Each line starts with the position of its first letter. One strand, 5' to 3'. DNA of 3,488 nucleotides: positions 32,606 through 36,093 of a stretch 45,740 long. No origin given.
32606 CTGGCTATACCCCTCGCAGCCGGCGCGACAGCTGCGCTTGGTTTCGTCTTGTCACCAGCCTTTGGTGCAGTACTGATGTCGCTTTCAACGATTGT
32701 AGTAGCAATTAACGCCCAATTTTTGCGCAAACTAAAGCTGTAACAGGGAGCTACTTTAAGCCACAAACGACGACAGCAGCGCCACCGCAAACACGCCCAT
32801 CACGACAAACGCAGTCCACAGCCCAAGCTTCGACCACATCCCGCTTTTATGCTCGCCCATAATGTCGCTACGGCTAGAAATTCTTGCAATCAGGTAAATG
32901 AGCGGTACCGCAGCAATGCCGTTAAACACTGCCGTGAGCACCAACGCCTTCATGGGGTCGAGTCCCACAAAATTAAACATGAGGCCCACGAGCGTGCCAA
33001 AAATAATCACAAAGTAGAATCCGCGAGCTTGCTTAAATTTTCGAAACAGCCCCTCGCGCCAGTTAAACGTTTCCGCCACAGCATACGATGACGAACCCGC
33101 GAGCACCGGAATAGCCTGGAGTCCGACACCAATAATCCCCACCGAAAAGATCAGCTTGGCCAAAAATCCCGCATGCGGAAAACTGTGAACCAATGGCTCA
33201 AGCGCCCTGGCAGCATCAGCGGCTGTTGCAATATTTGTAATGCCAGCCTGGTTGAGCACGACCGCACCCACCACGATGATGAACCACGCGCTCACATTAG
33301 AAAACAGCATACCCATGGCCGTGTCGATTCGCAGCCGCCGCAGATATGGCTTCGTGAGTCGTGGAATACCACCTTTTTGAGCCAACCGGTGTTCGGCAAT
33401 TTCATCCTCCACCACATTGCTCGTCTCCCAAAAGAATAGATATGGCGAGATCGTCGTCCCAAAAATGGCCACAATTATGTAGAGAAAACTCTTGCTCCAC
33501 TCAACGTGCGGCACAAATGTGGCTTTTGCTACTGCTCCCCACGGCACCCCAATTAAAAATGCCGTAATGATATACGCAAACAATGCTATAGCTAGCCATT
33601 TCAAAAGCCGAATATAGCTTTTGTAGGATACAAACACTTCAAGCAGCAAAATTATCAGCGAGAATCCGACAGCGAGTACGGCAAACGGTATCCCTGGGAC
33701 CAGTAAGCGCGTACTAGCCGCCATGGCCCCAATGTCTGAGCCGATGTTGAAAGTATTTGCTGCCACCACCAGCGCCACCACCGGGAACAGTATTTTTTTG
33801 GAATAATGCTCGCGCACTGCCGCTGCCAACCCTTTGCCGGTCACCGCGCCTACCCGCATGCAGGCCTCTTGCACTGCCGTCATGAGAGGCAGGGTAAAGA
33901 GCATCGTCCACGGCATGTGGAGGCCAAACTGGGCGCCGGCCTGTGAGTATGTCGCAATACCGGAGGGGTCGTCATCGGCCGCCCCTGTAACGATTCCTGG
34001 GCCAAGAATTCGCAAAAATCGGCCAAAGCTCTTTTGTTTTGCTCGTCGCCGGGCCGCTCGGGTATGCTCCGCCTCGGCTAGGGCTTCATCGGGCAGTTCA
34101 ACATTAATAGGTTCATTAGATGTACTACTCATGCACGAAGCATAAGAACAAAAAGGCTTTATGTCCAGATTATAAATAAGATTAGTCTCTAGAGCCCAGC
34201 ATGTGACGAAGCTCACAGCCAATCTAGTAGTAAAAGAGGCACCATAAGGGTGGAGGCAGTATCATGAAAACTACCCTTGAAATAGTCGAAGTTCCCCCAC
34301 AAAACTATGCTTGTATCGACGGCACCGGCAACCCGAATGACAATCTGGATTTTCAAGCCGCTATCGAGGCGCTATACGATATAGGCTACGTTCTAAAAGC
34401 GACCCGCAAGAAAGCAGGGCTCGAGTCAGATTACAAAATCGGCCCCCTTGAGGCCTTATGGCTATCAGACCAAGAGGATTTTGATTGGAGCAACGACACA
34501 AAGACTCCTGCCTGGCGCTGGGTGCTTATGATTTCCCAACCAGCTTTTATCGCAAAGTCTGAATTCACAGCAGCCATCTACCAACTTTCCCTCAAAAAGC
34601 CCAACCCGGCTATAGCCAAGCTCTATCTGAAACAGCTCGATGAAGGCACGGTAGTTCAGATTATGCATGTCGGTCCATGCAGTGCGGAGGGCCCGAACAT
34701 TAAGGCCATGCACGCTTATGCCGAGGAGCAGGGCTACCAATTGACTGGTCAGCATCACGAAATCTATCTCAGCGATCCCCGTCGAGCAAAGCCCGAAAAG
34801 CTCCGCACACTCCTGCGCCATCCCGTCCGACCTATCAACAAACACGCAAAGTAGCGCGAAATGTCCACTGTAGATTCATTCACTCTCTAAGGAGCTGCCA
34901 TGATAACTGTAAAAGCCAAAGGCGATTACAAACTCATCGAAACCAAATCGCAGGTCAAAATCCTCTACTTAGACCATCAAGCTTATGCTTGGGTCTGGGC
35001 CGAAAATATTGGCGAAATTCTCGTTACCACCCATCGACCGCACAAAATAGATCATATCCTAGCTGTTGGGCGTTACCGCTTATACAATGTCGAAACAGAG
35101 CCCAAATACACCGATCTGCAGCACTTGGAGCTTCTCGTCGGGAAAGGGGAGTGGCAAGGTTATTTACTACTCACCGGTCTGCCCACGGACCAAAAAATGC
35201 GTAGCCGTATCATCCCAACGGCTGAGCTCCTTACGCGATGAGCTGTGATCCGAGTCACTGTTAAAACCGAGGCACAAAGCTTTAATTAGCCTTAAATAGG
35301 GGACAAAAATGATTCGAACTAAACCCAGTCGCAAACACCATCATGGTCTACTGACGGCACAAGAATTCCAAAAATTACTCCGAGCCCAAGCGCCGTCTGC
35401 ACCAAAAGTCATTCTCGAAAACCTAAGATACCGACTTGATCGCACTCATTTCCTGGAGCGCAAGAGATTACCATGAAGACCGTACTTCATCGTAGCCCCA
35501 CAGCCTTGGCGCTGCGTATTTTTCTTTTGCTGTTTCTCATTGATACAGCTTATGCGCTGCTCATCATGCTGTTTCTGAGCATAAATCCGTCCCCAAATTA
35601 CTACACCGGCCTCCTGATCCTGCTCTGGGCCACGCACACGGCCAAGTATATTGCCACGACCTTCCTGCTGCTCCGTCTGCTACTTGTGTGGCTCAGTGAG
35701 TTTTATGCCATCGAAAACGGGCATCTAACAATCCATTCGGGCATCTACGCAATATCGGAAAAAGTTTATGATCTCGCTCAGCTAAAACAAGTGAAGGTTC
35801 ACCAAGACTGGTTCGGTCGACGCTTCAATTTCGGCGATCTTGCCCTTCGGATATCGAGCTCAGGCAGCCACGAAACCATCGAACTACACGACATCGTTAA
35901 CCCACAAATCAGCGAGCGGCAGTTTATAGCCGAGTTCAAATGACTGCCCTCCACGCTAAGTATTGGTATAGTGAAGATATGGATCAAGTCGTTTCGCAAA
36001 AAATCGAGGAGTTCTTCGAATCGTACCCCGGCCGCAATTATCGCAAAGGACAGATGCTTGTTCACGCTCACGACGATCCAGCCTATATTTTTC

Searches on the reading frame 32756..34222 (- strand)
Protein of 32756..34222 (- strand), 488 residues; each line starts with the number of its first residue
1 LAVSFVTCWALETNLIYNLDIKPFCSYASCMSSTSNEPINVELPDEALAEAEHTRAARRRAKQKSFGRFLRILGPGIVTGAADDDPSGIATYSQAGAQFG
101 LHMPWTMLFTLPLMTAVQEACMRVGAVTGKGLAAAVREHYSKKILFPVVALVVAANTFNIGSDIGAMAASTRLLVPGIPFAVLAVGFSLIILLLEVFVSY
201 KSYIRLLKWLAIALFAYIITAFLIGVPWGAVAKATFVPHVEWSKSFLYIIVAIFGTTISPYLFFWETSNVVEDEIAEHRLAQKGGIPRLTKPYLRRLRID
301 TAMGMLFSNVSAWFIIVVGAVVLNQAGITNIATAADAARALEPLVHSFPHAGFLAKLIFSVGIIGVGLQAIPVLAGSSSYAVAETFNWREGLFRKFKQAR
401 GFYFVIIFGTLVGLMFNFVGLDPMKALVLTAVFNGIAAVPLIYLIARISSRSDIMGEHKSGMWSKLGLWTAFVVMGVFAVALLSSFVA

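Call 4: search_protein_families(library=pfam, proteins=[window:32756-34222:-], max_evalue=0.01)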
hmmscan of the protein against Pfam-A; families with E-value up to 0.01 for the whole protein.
window:32756-34222:- (488 aa): 1 family
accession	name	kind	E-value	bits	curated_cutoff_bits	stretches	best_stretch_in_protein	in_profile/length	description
PF01566.24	Nramp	-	2e-74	251.2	29.8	1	89-460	1-355/357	Natural resistance-associated macrophage protein-like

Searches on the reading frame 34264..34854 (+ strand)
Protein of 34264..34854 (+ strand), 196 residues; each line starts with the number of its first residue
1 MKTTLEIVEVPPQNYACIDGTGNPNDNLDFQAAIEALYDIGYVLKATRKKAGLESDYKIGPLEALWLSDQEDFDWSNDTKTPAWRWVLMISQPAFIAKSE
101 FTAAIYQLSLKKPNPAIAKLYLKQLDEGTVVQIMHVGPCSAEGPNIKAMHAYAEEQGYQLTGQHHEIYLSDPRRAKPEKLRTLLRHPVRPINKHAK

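Call 4: search_protein_families(library=pfam, proteins=[window:34264-34854:+], max_evalue=0.01)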
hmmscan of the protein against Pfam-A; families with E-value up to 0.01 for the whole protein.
window:34264-34854:+ (196 aa): 1 family
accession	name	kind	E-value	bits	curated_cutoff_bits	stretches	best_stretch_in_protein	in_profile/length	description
PF06445.20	GyrI-like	-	1.9e-14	54.6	26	1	115-188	79-154/155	GyrI-like small molecule binding domain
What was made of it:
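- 34264..34854 (+): GyrI-like small-molecule-binding protein gene, divergent from Nramp. Call 4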

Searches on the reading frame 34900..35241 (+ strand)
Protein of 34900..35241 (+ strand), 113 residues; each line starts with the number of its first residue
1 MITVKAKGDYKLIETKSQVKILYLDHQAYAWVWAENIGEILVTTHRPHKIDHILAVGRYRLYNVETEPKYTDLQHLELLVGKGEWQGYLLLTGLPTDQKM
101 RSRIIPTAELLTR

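Call 4: search_protein_families(library=pfam, proteins=[window:34900-35241:+], max_evalue=0.01)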
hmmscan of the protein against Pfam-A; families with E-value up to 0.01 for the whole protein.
window:34900-35241:+ (113 aa): 0 families

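Call 53: search_protein_families(library=pfam, proteins=[window:34900-35241:+], max_evalue=1)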
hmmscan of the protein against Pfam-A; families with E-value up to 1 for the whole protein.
window:34900-35241:+ (113 aa): 2 families
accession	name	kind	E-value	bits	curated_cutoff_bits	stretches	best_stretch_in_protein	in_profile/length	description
PF14231.11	GXWXG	-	0.17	12.4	25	1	83-101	16-34/59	GXWXG protein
PF06646.16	CypI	-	0.25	11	27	1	13-71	224-281/332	Extracytoplasmic thiamine-binding lipoprotein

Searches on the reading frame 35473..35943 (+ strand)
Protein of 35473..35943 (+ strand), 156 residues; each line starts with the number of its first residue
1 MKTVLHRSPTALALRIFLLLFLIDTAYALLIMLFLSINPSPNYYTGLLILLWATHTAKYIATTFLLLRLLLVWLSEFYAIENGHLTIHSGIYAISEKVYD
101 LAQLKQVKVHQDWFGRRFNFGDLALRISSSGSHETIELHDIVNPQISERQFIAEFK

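Call 4: search_protein_families(library=pfam, proteins=[window:35473-35943:+], max_evalue=0.01)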
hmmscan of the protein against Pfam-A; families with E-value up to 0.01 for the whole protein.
window:35473-35943:+ (156 aa): 1 family
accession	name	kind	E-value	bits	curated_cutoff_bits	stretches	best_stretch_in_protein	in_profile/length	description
PF03703.20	bPH_2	-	2.7e-07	31.2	22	1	77-142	5-69/78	Bacterial PH domain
